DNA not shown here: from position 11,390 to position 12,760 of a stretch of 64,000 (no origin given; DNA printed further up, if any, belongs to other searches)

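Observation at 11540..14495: PseB-type dehydratase plus RmlD-like 4-reductase next to NeuB, but no aminotransferase or acetyltransferase anywhere in the locus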

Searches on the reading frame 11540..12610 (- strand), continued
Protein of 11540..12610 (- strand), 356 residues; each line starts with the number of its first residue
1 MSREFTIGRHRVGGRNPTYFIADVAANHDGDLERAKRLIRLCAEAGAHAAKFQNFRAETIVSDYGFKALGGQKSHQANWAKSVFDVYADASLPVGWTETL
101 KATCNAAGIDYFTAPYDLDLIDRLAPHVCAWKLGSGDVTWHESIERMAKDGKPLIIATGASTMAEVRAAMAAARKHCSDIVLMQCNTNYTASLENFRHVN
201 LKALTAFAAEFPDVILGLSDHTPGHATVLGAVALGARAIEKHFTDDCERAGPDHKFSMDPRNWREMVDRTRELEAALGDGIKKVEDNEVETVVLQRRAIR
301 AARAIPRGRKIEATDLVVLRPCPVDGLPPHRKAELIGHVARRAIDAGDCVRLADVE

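Call 65: find_homologous_proteins(query=A3, max_evalue=1e-60)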
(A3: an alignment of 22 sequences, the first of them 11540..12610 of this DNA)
Query A3 (22 sequences) (356 aa, profile of the alignment): 8000 proteins with E <= 1e-60 among 8000 candidates; the best 120 are listed.
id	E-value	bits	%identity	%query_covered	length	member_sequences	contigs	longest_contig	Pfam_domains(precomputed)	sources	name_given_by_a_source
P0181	4.3e-197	672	62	99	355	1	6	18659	PF03102.21,PF08666.18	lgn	-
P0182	1.0e-195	668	61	99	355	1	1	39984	PF03102.21,PF08666.18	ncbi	-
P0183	6.2e-195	665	58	99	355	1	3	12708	PF03102.21,PF08666.18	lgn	-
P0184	1.3e-194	664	60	99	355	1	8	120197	PF03102.21,PF08666.18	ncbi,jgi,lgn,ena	jgi:N-acetylneuraminate synthase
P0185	3.3e-194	663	60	99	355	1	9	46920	PF03102.21,PF08666.18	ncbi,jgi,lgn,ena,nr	ncbi:MAG: N-acetylneuraminate synthase [Anaerolineaceae bacterium]|jgi:N-acetylneuraminate synthase|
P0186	3.5e-194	663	59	99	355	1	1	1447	PF03102.21,PF08666.18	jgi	jgi:N-acetylneuraminate synthase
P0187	4.3e-194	662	59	99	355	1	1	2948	PF03102.21,PF08666.18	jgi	jgi:N-acetylneuraminate synthase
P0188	4.6e-194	662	62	99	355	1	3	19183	PF03102.21,PF08666.18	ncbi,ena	-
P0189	5.3e-194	662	59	99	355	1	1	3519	PF03102.21,PF08666.18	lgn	-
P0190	9.6e-194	661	60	99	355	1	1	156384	PF03102.21,PF08666.18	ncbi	-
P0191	2.0e-193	660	59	99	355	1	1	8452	PF03102.21,PF08666.18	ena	-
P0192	2.2e-193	660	57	99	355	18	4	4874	PF03102.21,PF08666.18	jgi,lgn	jgi:sialic acid synthase SpsE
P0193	2.6e-193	660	59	99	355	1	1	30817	PF03102.21,PF08666.18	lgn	-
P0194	5.5e-193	659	59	99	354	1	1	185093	PF03102.21,PF08666.18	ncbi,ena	-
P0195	6.2e-193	658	60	99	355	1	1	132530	PF03102.21,PF08666.18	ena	-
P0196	6.3e-193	658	58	99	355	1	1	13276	PF03102.21,PF08666.18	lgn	-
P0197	7.4e-193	658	60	99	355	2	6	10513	PF03102.21,PF08666.18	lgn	-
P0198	8.3e-193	658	57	99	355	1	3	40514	PF03102.21,PF08666.18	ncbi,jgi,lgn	jgi:N-acetylneuraminate synthase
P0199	9.1e-193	658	58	99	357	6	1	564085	PF03102.21,PF08666.18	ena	-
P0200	9.1e-193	658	61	99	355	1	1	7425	PF03102.21,PF08666.18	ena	-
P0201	9.9e-193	658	57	99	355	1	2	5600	PF03102.21,PF08666.18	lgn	-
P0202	1.0e-192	658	60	99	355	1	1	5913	PF03102.21,PF08666.18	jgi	jgi:sialic acid synthase SpsE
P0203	1.1e-192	658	61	99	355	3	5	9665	PF03102.21,PF08666.18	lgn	-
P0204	1.1e-192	658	59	99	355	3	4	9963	PF03102.21,PF08666.18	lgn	-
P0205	1.2e-192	658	59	99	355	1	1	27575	PF03102.21,PF08666.18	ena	-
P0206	1.4e-192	657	59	99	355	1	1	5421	PF03102.21,PF08666.18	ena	-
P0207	1.6e-192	657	58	99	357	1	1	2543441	PF03102.21,PF08666.18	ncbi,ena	-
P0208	1.7e-192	657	57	99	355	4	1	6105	PF03102.21,PF08666.18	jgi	jgi:N-acetylneuraminate synthase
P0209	1.9e-192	657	60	94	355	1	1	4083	PF03102.21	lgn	-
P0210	2.0e-192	657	61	99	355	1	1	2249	PF03102.21,PF08666.18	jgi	-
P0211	2.2e-192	657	57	98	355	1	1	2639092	PF03102.21,PF08666.18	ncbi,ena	-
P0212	2.5e-192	656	62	94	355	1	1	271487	PF03102.21,PF08666.18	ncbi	-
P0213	2.6e-192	656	60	99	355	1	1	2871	PF03102.21,PF08666.18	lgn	-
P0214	2.6e-192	656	59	99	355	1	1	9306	PF03102.21,PF08666.18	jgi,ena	-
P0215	2.9e-192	656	60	99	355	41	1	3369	PF03102.21,PF08666.18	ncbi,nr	ncbi:MAG: N-acetylneuraminate synthase family protein [Anaerolineales bacterium]|nr:N-acetylneuramin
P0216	2.9e-192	656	59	99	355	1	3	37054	PF03102.21,PF08666.18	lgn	-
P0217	2.9e-192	656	57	99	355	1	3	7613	PF03102.21,PF08666.18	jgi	jgi:N-acetylneuraminate synthase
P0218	3.2e-192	656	58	100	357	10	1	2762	PF03102.21,PF08666.18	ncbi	ncbi:MAG: N-acetylneuraminate synthase family protein [Bellilinea sp.]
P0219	3.5e-192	656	58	99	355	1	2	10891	PF03102.21,PF08666.18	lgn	-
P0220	3.7e-192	656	57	99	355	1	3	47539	PF03102.21,PF08666.18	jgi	-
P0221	3.7e-192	656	57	98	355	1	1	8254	PF03102.21,PF08666.18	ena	-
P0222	4.0e-192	656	59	99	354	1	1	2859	PF03102.21,PF08666.18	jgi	jgi:N-acetylneuraminate synthase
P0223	4.3e-192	656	-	-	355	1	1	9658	PF03102.21,PF08666.18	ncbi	ncbi:MAG: N-acetylneuraminate synthase family protein [Anaerolineae bacterium]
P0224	4.7e-192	656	57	99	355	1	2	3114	PF03102.21,PF08666.18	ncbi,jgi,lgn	jgi:N-acetylneuraminate synthase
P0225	4.9e-192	655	59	99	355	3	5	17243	PF03102.21,PF08666.18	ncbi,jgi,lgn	jgi:sialic acid synthase SpsE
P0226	4.9e-192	655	59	98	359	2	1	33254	PF03102.21,PF08666.18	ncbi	-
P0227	4.9e-192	655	-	-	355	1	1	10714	PF03102.21,PF08666.18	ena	-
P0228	5.4e-192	655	60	99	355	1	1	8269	PF03102.21,PF08666.18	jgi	jgi:sialic acid synthase SpsE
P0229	5.5e-192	655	57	98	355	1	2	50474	PF03102.21,PF08666.18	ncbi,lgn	-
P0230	5.5e-192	655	58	97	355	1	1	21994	PF03102.21,PF08666.18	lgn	-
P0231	6.2e-192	655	61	99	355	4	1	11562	PF03102.21,PF08666.18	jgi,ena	-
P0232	6.3e-192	655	59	99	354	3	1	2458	PF03102.21,PF08666.18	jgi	-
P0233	6.6e-192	655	58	99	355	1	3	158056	PF03102.21,PF08666.18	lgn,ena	-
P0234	6.7e-192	655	57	100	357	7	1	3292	PF03102.21,PF08666.18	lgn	-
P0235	7.3e-192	655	57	98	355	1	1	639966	PF03102.21,PF08666.18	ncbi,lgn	-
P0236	7.4e-192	655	62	99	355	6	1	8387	PF03102.21,PF08666.18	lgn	-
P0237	7.5e-192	655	60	99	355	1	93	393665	PF03102.21,PF08666.18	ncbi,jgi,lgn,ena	jgi:sialic acid synthase SpsE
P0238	7.5e-192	655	57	98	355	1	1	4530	PF03102.21,PF08666.18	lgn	-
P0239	7.8e-192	655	60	98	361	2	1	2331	PF03102.21,PF08666.18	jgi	jgi:N-acetylneuraminate synthase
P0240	9.0e-192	655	60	98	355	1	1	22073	PF03102.21,PF08666.18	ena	-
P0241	9.4e-192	655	58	99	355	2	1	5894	PF03102.21,PF08666.18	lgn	-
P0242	9.6e-192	654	58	97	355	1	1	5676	PF03102.21,PF08666.18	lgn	-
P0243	9.8e-192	654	-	-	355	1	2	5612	PF03102.21,PF08666.18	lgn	-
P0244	1.0e-191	654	58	99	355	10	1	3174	PF03102.21,PF08666.18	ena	-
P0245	1.0e-191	654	59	99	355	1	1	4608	PF03102.21,PF08666.18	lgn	-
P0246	1.1e-191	654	60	99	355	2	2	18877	PF03102.21,PF08666.18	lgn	-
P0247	1.1e-191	654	59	99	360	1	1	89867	PF03102.21,PF08666.18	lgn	-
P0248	1.1e-191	654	57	98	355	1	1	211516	PF03102.21,PF08666.18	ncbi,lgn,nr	ncbi:MAG: N-acetylneuraminate synthase [Anaerolineae bacterium]|nr:N-acetylneuraminate synthase [Ana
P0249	1.2e-191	654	58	99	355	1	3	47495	PF03102.21,PF08666.18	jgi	jgi:N-acetylneuraminate synthase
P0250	1.2e-191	654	58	98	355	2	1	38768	PF03102.21,PF08666.18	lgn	-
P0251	1.2e-191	654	61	99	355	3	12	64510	PF03102.21,PF08666.18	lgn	-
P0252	1.2e-191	654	57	99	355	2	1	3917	PF03102.21,PF08666.18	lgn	-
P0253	1.4e-191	654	64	92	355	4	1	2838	PF03102.21,PF08666.18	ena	-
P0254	1.4e-191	654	59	98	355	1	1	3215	PF03102.21,PF08666.18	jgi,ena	-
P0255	1.4e-191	654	61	99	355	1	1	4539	PF03102.21,PF08666.18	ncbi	ncbi:MAG: N-acetylneuraminate synthase family protein [Anaerolineales bacterium]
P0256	1.5e-191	654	60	99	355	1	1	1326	PF03102.21,PF08666.18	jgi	jgi:sialic acid synthase SpsE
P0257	1.5e-191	654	58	99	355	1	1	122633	PF03102.21,PF08666.18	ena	-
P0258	1.5e-191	654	58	99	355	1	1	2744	PF03102.21,PF08666.18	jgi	-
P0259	1.6e-191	654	59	94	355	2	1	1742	PF03102.21,PF08666.18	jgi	-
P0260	1.6e-191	654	57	98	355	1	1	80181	PF03102.21,PF08666.18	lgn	-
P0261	1.6e-191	654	59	99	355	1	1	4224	PF03102.21,PF08666.18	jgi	jgi:N-acetylneuraminate synthase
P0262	1.7e-191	654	58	97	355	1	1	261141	PF03102.21,PF08666.18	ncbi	-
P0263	1.8e-191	654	60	99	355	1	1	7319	PF03102.21,PF08666.18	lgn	-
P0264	1.9e-191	653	-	-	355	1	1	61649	PF03102.21,PF08666.18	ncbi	-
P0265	2.0e-191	653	58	99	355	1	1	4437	PF03102.21,PF08666.18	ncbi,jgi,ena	-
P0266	2.0e-191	653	58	100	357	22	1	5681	PF03102.21,PF08666.18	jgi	-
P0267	2.1e-191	653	60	99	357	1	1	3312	PF03102.21,PF08666.18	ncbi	-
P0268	2.3e-191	653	59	99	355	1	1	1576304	PF03102.21,PF08666.18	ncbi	-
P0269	2.3e-191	653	56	99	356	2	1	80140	PF03102.21,PF08666.18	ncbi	-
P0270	2.3e-191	653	59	97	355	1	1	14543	PF03102.21,PF08666.18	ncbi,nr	ncbi:MAG: N-acetylneuraminate synthase family protein [Anaerolineaceae bacterium]|nr:N-acetylneurami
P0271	2.4e-191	653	58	98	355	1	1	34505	PF03102.21,PF08666.18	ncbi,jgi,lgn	-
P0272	2.6e-191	653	57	98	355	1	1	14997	PF03102.21,PF08666.18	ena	-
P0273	2.7e-191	653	60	98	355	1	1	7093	PF03102.21,PF08666.18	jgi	jgi:N-acetylneuraminate synthase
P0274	2.7e-191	653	59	99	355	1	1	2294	PF03102.21,PF08666.18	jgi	jgi:sialic acid synthase SpsE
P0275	2.7e-191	653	58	97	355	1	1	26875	PF03102.21,PF08666.18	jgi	jgi:sialic acid synthase SpsE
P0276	2.7e-191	653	61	99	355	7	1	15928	PF03102.21,PF08666.18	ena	-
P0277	2.7e-191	653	59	99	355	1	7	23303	PF03102.21,PF08666.18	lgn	-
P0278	2.8e-191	653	60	99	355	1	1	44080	PF03102.21,PF08666.18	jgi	-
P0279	3.1e-191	653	60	98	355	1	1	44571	PF03102.21,PF08666.18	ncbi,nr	ncbi:MAG: N-acetylneuraminate synthase [Chloroflexi bacterium]|nr:N-acetylneuraminate synthase [Chlo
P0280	3.1e-191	653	59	99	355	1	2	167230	PF03102.21,PF08666.18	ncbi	-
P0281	3.2e-191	653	59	99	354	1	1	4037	PF03102.21,PF08666.18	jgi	jgi:N-acetylneuraminate synthase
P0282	3.3e-191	653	58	99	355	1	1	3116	PF03102.21,PF08666.18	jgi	jgi:sialic acid synthase SpsE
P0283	3.5e-191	653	62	94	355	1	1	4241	PF03102.21,PF08666.18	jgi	jgi:sialic acid synthase SpsE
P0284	3.8e-191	653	57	99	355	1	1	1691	PF03102.21,PF08666.18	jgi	jgi:N-acetylneuraminate synthase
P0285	3.8e-191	653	57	98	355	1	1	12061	PF03102.21,PF08666.18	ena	-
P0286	3.9e-191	652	57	99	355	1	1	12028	PF03102.21,PF08666.18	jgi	-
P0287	4.1e-191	652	58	99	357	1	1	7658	PF03102.21,PF08666.18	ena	-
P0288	4.4e-191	652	59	99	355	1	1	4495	PF03102.21,PF08666.18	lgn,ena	-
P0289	4.5e-191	652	57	99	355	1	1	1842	PF03102.21,PF08666.18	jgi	-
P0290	4.7e-191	652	59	99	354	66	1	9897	PF03102.21,PF08666.18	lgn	-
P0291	4.9e-191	652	58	99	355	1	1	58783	PF03102.21,PF08666.18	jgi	jgi:N-acetylneuraminate synthase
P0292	5.0e-191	652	57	98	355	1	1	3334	PF03102.21,PF08666.18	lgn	-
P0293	5.1e-191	652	59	98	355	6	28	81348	PF03102.21,PF08666.18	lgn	-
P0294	5.2e-191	652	57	98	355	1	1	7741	PF03102.21,PF08666.18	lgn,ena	-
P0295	5.2e-191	652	63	94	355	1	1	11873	PF03102.21,PF08666.18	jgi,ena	-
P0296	5.4e-191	652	59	99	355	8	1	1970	PF03102.21,PF08666.18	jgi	jgi:N-acetylneuraminate synthase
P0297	5.9e-191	652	58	99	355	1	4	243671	PF03102.21,PF08666.18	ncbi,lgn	ncbi:MAG: N-acetylneuraminate synthase family protein [Anaerolineaceae bacterium]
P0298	6.1e-191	652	58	99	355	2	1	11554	PF03102.21,PF08666.18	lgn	-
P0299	6.1e-191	652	60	99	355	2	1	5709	PF03102.21,PF08666.18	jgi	jgi:sialic acid synthase SpsE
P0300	6.3e-191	652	57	99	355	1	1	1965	PF03102.21,PF08666.18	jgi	-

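Call 75: find_encoding_contigs(protein=P0237, flank=7000, max_places=1)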
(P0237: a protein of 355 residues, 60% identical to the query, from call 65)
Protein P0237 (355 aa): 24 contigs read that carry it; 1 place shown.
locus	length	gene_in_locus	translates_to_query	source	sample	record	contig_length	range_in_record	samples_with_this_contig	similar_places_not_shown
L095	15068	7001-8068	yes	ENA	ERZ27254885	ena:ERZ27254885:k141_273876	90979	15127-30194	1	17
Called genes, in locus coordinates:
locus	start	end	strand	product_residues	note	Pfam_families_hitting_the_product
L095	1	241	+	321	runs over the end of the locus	PF01073:3Beta_HSD (faint), PF01370:Epimerase, PF02719:Polysacc_synt_2 (faint), PF04321:RmlD_sub_bind, PF16363:GDP_Man_Dehyd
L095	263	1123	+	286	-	PF01061:ABC2_membrane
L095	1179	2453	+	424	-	PF00005:ABC_tran, PF13304:AAA_21 (faint), PF14524:Wzt_C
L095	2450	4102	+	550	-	-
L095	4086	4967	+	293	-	PF13847:Methyltransf_31 (weak), PF08241:Methyltransf_11, PF08242:Methyltransf_12 (weak), PF13649:Methyltransf_25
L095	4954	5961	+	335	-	PF01073:3Beta_HSD, PF01370:Epimerase, PF02719:Polysacc_synt_2, PF04321:RmlD_sub_bind, PF05368:NmrA, PF07993:NAD_binding_4 (faint), PF16363:GDP_Man_Dehyd, PF13460:NAD_binding_10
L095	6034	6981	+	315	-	PF01073:3Beta_HSD (weak), PF01370:Epimerase, PF02719:Polysacc_synt_2 (weak), PF04321:RmlD_sub_bind, PF07993:NAD_binding_4 (faint), PF16363:GDP_Man_Dehyd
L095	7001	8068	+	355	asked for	PF03102:NeuB, PF08666:SAF (weak)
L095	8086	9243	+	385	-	PF13439:Glyco_transf_4, PF13477:Glyco_trans_4_2, PF13579:Glyco_trans_4_4 (weak), PF00534:Glycos_transf_1, PF13692:Glyco_trans_1_4, PF13524:Glyco_trans_1_2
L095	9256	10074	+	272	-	PF02348:CTP_transf_3, PF12804:NTP_transf_3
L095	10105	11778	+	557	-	PF20604:DUF6798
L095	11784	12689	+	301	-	-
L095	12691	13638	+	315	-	PF00535:Glycos_transf_2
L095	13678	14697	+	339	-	PF00535:Glycos_transf_2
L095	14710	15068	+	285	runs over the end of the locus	PF13649:Methyltransf_25 (faint), PF13489:Methyltransf_23, PF08241:Methyltransf_11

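Call 76: find_encoding_contigs(protein=P0212, flank=7000, max_places=1)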
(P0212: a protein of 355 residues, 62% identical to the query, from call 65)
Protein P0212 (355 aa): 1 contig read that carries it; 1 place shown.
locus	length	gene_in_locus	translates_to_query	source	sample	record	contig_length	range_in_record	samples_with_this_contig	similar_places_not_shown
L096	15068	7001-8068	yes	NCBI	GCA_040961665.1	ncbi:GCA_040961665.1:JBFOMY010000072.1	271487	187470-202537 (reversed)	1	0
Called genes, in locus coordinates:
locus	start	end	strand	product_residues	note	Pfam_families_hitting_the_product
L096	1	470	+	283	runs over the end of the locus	PF01061:ABC2_membrane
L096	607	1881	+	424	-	PF00005:ABC_tran, PF13304:AAA_21 (faint), PF14524:Wzt_C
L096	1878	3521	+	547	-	-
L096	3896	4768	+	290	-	PF08241:Methyltransf_11, PF08242:Methyltransf_12 (weak), PF13649:Methyltransf_25, PF13847:Methyltransf_31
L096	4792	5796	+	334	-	PF01073:3Beta_HSD, PF01370:Epimerase, PF02719:Polysacc_synt_2, PF04321:RmlD_sub_bind, PF05368:NmrA, PF07993:NAD_binding_4 (faint), PF16363:GDP_Man_Dehyd, PF13460:NAD_binding_10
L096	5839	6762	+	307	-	PF01370:Epimerase, PF02719:Polysacc_synt_2 (faint), PF04321:RmlD_sub_bind, PF16363:GDP_Man_Dehyd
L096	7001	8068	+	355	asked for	PF03102:NeuB, PF08666:SAF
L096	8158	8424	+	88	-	PF05635:23S_rRNA_IVP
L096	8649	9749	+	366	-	PF13439:Glyco_transf_4 (weak), PF13477:Glyco_trans_4_2 (weak), PF00534:Glycos_transf_1, PF13692:Glyco_trans_1_4, PF13524:Glyco_trans_1_2 (weak)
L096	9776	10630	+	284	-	PF02348:CTP_transf_3, PF12804:NTP_transf_3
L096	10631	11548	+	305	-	-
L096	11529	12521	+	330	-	PF00535:Glycos_transf_2, PF13641:Glyco_tranf_2_3 (weak)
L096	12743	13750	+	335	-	PF00685:Sulfotransfer_1, PF13469:Sulfotransfer_3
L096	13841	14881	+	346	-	PF00685:Sulfotransfer_1, PF13469:Sulfotransfer_3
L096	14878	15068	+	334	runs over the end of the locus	PF01408:GFO_IDH_MocA, PF22725:GFO_IDH_MocA_C3, PF02894:GFO_IDH_MocA_C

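Call 77: find_encoding_contigs(protein=P0199, flank=7000, max_places=1)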
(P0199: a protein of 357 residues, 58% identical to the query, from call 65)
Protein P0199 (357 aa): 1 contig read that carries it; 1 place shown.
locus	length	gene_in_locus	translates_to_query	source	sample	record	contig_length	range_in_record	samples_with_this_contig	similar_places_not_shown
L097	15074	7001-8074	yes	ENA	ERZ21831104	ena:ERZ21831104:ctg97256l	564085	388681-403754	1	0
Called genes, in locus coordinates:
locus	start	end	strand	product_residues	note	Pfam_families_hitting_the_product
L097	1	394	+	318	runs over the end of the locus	PF04321:RmlD_sub_bind (weak), PF01073:3Beta_HSD (faint), PF01370:Epimerase, PF02719:Polysacc_synt_2 (faint), PF16363:GDP_Man_Dehyd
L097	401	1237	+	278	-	PF01061:ABC2_membrane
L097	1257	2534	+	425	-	PF00005:ABC_tran, PF13304:AAA_21 (faint), PF14524:Wzt_C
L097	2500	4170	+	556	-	-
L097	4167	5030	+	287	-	PF08241:Methyltransf_11, PF08242:Methyltransf_12 (weak), PF13649:Methyltransf_25, PF13847:Methyltransf_31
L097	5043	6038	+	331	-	PF00106:adh_short (weak), PF01073:3Beta_HSD, PF01370:Epimerase, PF02719:Polysacc_synt_2, PF04321:RmlD_sub_bind, PF05368:NmrA, PF16363:GDP_Man_Dehyd, PF13460:NAD_binding_10, +2 more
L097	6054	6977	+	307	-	PF01370:Epimerase, PF04321:RmlD_sub_bind, PF02719:Polysacc_synt_2, PF16363:GDP_Man_Dehyd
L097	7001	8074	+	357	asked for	PF03102:NeuB, PF08666:SAF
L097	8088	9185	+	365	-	PF13477:Glyco_trans_4_2, PF13439:Glyco_transf_4, PF13579:Glyco_trans_4_4 (weak), PF20706:GT4-conflict (weak), PF00534:Glycos_transf_1, PF13692:Glyco_trans_1_4, PF13524:Glyco_trans_1_2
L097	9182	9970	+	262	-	PF02348:CTP_transf_3, PF12804:NTP_transf_3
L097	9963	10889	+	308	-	-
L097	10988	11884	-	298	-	PF02086:MethyltransfD12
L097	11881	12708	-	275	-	PF09233:Endonuc-EcoRV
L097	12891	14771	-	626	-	PF00496:SBP_bac_5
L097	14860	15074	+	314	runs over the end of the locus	PF00535:Glycos_transf_2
